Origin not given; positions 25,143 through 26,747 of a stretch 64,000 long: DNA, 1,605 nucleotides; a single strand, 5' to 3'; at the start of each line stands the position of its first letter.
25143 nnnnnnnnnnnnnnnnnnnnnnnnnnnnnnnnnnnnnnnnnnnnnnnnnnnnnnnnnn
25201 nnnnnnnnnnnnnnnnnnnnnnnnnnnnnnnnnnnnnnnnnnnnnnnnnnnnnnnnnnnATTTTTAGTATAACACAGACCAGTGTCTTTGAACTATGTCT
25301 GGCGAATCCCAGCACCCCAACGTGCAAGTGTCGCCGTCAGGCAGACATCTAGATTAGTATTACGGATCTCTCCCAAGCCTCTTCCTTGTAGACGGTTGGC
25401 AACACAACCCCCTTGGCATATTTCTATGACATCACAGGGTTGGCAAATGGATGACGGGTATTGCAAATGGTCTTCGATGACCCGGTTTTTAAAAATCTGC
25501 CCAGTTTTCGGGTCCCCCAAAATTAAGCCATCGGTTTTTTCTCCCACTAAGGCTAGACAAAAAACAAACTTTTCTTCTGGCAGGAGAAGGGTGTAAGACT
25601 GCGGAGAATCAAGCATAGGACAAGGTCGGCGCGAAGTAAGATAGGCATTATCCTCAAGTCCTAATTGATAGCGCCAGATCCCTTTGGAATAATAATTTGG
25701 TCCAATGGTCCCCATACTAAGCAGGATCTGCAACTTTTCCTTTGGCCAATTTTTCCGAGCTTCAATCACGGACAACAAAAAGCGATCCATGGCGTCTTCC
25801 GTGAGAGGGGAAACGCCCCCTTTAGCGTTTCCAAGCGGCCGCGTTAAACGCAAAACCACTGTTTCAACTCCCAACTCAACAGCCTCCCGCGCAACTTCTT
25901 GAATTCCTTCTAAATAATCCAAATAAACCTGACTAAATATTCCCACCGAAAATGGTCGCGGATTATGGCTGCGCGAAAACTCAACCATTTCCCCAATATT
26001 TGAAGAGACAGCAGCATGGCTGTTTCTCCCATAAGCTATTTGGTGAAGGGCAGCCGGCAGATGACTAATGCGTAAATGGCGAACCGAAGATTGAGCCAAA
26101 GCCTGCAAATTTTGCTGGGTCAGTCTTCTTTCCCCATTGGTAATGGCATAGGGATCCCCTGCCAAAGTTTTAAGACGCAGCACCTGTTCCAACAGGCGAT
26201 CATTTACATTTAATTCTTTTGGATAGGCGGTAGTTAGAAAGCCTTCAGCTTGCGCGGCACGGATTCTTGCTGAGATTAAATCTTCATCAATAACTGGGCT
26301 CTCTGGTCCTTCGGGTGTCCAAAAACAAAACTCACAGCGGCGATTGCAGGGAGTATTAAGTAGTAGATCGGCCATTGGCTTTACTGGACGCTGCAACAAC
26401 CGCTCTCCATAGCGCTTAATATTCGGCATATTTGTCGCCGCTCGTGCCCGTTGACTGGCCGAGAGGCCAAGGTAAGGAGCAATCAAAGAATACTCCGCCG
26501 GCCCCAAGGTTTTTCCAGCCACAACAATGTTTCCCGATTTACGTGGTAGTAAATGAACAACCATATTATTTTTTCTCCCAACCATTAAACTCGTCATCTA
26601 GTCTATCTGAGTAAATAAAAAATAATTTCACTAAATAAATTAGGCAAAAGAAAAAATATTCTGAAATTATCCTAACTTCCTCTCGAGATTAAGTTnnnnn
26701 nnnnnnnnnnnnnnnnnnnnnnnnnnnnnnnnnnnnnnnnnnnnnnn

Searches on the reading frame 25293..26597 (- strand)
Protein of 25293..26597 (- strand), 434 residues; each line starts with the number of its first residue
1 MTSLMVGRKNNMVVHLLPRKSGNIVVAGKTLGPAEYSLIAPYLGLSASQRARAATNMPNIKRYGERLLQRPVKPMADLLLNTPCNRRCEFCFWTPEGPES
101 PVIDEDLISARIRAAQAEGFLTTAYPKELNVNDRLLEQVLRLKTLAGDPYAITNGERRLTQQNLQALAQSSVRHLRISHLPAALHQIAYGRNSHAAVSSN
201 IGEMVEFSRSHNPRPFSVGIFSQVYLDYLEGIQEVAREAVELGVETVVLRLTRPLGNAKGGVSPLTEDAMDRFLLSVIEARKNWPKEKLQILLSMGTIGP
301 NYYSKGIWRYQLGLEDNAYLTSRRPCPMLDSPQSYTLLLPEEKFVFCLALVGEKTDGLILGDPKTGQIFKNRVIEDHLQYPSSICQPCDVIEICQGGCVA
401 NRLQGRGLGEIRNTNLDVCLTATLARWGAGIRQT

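Call 3: search_protein_families(library=pfam, proteins=[window:25293-26597:-], max_evalue=0.01)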
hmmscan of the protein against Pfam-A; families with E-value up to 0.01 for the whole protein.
window:25293-26597:- (434 aa): 0 families

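Call 4: search_protein_families(library=ncbifam, proteins=[window:25293-26597:-], max_evalue=0.01)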
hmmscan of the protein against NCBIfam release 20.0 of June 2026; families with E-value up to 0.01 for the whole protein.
window:25293-26597:- (434 aa): 3 families
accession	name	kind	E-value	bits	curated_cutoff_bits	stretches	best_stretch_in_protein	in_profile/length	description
TIGR04085.1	rSAM_more_4Fe4S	domain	5.2e-05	23.6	27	1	347-406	18-82/93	SPASM domain-containing protein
TIGR03942.1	sulfatase_rSAM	equivalog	0.0012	18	349.45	0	382-406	308-332/363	anaerobic sulfatase maturase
NF047865.1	rSAM_PapB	equivalog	0.0077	15.5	340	0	357-401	273-319/330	PapB family radical SAM/SPASM ranthipeptide maturase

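Call 5: find_homologous_proteins(query=window:25293-26597:-)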
Query window:25293-26597:- (434 aa): 7 proteins with E <= 0.001 among 8000 candidates.
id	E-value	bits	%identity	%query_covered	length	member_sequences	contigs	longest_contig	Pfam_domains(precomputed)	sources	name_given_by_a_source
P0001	5.3e-285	963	100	97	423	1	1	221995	-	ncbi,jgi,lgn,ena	ncbi:MAG: hypothetical protein WC890_03265 [Candidatus Margulisiibacteriota bacterium]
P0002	3.2e-215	733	74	97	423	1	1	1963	-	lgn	-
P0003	5.1e-114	400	45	96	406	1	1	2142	-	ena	-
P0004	4.3e-111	390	46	94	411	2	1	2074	-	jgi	-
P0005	4.8e-98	347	43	95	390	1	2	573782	-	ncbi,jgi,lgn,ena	ncbi:MAG: hypothetical protein WCW67_03760 [Candidatus Margulisiibacteriota bacterium]|jgi:radical S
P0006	5.7e-94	334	45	88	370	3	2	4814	-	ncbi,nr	ncbi:MAG: hypothetical protein KKC80_07065, partial [Candidatus Margulisbacteria bacterium]|nr:hypot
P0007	7.2e-93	330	41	94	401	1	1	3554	-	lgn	-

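Call 6: search_solved_structures(query=window:25293-26597:-, max_evalue=10)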
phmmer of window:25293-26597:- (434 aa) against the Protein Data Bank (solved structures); distinct sequences matched with E-value up to 10: 2.
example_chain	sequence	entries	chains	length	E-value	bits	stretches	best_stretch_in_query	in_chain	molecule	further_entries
9gm3_A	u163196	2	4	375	0.31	13.2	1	382-406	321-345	ChlB radical SAM domain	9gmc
5wgg_A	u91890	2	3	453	1.2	11.3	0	333-402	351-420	Radical SAM domain protein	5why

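Call 7: find_encoding_contigs(protein=P0005, flank=10000, max_places=3)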
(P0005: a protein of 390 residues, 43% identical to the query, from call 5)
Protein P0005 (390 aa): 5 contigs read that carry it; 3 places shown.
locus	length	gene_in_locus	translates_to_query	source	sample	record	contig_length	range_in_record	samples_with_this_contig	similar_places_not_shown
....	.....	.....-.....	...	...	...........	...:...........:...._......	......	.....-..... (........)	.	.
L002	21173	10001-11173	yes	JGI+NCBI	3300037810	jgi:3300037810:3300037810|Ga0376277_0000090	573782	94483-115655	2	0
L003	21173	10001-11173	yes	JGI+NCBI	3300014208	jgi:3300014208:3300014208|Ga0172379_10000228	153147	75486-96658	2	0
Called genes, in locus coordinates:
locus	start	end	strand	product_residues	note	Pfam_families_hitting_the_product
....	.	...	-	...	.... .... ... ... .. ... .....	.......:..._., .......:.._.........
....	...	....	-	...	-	-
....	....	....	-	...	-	-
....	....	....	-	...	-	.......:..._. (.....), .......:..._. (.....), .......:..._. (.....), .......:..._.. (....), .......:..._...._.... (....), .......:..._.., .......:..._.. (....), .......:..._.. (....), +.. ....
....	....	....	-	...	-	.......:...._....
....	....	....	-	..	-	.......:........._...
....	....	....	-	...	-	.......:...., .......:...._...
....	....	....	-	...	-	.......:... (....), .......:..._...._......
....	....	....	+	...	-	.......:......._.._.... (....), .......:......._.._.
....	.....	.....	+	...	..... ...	-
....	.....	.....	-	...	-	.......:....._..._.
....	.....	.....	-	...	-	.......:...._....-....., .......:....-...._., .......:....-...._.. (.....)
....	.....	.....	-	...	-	-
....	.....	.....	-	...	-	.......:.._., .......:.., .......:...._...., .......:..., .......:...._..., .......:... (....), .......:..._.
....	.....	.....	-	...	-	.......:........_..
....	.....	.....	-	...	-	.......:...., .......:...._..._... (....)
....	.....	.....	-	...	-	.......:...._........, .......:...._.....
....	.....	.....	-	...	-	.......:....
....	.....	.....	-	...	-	-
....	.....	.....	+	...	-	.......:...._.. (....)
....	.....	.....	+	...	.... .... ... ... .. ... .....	-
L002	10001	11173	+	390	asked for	-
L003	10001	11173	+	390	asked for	-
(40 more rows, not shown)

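Call 8: find_encoding_contigs(protein=P0006, flank=10000, max_places=3)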
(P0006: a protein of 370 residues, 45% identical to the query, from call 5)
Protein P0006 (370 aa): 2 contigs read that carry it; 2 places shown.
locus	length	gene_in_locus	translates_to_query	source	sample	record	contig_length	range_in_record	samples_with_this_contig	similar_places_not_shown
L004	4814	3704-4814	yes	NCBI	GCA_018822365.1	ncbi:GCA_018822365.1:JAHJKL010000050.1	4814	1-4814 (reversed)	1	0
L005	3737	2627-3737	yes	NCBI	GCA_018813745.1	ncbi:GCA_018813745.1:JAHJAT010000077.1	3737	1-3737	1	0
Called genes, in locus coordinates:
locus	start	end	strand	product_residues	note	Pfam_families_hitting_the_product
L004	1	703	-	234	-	PF03739:LptF_LptG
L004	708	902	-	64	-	PF01165:Ribosomal_S21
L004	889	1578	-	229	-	PF04468:PSP1, PF28472:PSP1_3rd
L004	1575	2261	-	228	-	PF00004:AAA (weak), PF13177:DNA_pol3_delta2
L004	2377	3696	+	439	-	PF03435:Sacchrp_dh_NADP, PF16653:Sacchrp_dh_C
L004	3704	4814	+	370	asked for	?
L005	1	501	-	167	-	PF04468:PSP1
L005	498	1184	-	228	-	PF00004:AAA (weak), PF13177:DNA_pol3_delta2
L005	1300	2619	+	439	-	PF03435:Sacchrp_dh_NADP, PF16653:Sacchrp_dh_C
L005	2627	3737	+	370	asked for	?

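Call 9: find_encoding_contigs(protein=P0007, flank=10000, max_places=3)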
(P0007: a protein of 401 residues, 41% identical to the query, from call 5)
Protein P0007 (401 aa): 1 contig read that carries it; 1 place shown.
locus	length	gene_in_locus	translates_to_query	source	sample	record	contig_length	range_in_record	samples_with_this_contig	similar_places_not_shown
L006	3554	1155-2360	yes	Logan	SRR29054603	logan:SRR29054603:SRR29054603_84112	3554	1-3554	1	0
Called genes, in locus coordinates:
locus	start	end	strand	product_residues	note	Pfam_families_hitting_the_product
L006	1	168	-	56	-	?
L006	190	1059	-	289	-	PF02567:PhzC-PhzF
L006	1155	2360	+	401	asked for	-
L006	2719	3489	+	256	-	PF18928:DUF5677 (weak)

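Call 17: find_encoding_contigs(protein=P0003, flank=10000, max_places=3)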
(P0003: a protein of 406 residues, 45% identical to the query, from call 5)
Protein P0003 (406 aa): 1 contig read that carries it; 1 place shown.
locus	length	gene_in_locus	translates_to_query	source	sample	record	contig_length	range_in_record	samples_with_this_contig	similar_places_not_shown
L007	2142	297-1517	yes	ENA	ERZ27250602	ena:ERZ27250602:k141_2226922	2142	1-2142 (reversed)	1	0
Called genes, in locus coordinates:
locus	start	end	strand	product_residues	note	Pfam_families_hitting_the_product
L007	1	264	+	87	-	?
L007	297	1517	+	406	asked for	-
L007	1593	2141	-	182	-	?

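Call 18: find_encoding_contigs(protein=P0004, flank=10000, max_places=3)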
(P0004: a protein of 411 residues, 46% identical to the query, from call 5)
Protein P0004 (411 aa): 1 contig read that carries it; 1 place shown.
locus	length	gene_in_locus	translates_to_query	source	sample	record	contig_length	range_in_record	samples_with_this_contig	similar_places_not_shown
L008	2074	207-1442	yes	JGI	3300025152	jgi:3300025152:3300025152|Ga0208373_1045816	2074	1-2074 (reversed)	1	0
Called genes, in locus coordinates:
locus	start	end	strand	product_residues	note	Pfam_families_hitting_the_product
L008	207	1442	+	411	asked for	-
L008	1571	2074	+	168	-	?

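Call 19: find_encoding_contigs(protein=P0002, flank=10000, max_places=3)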
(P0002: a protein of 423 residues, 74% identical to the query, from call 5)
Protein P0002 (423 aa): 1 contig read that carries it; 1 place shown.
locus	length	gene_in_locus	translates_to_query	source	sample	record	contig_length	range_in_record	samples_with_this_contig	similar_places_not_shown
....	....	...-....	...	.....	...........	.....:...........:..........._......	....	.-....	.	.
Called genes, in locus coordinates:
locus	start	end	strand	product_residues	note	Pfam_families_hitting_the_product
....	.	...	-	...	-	?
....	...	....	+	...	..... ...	-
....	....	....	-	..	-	?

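Call 21: predict_structure(alignment_id=A1)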
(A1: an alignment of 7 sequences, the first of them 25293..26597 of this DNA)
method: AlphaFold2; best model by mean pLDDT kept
length: 434 residues; sequences in the alignment: 7
mean_pLDDT: 60.7   pTM: 0.64
mean pLDDT of the five models: 60.7, 58.1, 57.0, 57.0, 55.6
residues with pLDDT >= 90: 59; 70-90: 130; 50-70: 80; < 50: 165
segments of 3 or more residues with pLDDT < 50: 1-21, 88-95, 255-261, 295-336, 338-419, 432-434
pLDDT, mean of each block of 10 residues (from residue 1): 29 32 66 63 52 55 58 62 61 54 85 78 76 90 87 85 95 85 78 85 95 91 82 92 84 50 64 82 80 49 31 39 35 46 29 29 38 35 27 26 34 40 61 48
secondary structure, 60 per line:
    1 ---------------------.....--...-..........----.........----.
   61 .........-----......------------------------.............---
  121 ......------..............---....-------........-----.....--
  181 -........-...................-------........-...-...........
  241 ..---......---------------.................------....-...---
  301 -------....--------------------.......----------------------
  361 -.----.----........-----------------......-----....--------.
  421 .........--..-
elements in order: E22-26 E29-31 H33-42 H47-55 H60-69 E75-80 H105-117 E121-126 H133-146 E150-153 H161-168 E174-178 H182-189 H191-209 E217-224 H230-242 E246-251 H267-283 E290-293 H308-311 E335-338 H372-379 H397-402 H408-411 H420-429

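Call 28: fold_search(model_id=the predicted structure, library=pdb)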
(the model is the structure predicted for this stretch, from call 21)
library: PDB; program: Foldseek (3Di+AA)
matches with E <= 10: 1884; with E <= 0.001: 49
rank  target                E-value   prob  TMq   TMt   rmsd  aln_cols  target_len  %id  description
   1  8hzv_A                2.2e-09  1.00  0.42  0.39   7.6       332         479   17  The crystal structure of a Radical SAM Enzyme DesII (released 2024-07-10)
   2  8hzv_B                8.5e-09  1.00  0.38  0.35   9.4       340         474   16  The crystal structure of a Radical SAM Enzyme DesII (released 2024-07-10)
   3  6efn                  1.4e-08  1.00  0.39  0.44  12.0       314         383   16  Structure of a RiPP maturase, SkfB (released 2018-10-24)
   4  8hzy_A                1.6e-08  1.00  0.40  0.37   7.8       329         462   17  The crystal structure of a Radical SAM Enzyme DesII (released 2024-07-10)
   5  8hzv_C                1.7e-08  1.00  0.40  0.37   8.2       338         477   16  The crystal structure of a Radical SAM Enzyme DesII (released 2024-07-10)
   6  5v1s_A                2.3e-08  1.00  0.47  0.47   7.7       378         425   13  Crystal structure of Streptococcus suis SuiB bound to S-adenosylmethionine (released 2017-08-30)
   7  8hzy_B                5.6e-08  1.00  0.38  0.36   6.3       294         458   18  The crystal structure of a Radical SAM Enzyme DesII (released 2024-07-10)
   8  5v1t_A                5.9e-08  1.00  0.49  0.48   7.9       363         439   12  Crystal structure of Streptococcus suis SuiB bound to precursor peptide SuiA (released 2017-08-30)
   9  5v1q_B                7.9e-08  1.00  0.46  0.46   8.4       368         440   14  Crystal structure of Streptococcus suis SuiB (released 2017-08-30)
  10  5v1q_A                2.3e-07  1.00  0.40  0.40   7.9       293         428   13  Crystal structure of Streptococcus suis SuiB (released 2017-08-30)
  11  5v1s_B                2.6e-07  1.00  0.46  0.46   8.3       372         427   13  Crystal structure of Streptococcus suis SuiB bound to S-adenosylmethionine (released 2017-08-30)
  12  6c8v                  1.1e-06  1.00  0.34  0.46   6.0       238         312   17  X-ray structure of PqqE from Methylobacterium extorquens (released 2018-02-14)
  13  5vsl_A                1.3e-06  1.00  0.37  0.58   5.1       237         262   16  Crystal structure of viperin with bound [4Fe-4S] cluster and S-adenosylhomocysteine (SAH) (released 2017-06-14)
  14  6q2p_A                1.3e-06  1.00  0.37  0.53   5.0       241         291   16  Crystal structure of mouse viperin bound to cytidine triphosphate and S-adenosylhomocysteine (released 2020-01-22)
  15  8wm2_A                1.3e-06  1.00  0.36  0.49  11.6       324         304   14  Crystal structure of AbmM (released 2024-10-09)
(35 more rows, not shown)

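Call 29: search_protein_representatives(alignment_id=A1)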
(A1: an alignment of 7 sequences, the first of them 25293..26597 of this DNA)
Query: 7 sequences, 408 profile positions. Proteins with E-value up to 0.001 (for the whole library): 262; up to 1e-10: 33; up to 1e-30: 5. The best 150 are listed.
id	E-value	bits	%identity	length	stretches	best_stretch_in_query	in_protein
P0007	4.1e-199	678.0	-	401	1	2-405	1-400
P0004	9.3e-192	653.7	-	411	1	1-407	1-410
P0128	1.2e-126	439.2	-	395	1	9-403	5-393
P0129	4.1e-83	295.9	-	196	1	229-407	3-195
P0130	2.9e-74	266.8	-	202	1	8-207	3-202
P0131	5.3e-27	111.1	-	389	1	36-378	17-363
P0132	2.7e-23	98.9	-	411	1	39-402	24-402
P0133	1.9e-22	96.1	-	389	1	41-399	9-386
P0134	2.9e-22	95.5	-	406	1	36-401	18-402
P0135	4.3e-22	95.0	-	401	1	36-400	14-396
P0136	3.6e-21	91.9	-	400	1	28-400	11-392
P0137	4.9e-21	91.5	-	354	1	40-403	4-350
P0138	7.6e-21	90.8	-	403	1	41-401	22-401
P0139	1.8e-19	86.3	-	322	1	107-400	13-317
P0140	2.1e-19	86.1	-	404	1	33-402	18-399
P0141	3.1e-19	85.5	-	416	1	36-402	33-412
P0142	1.7e-18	83.1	-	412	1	35-374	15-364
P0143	2.6e-18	82.5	-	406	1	36-398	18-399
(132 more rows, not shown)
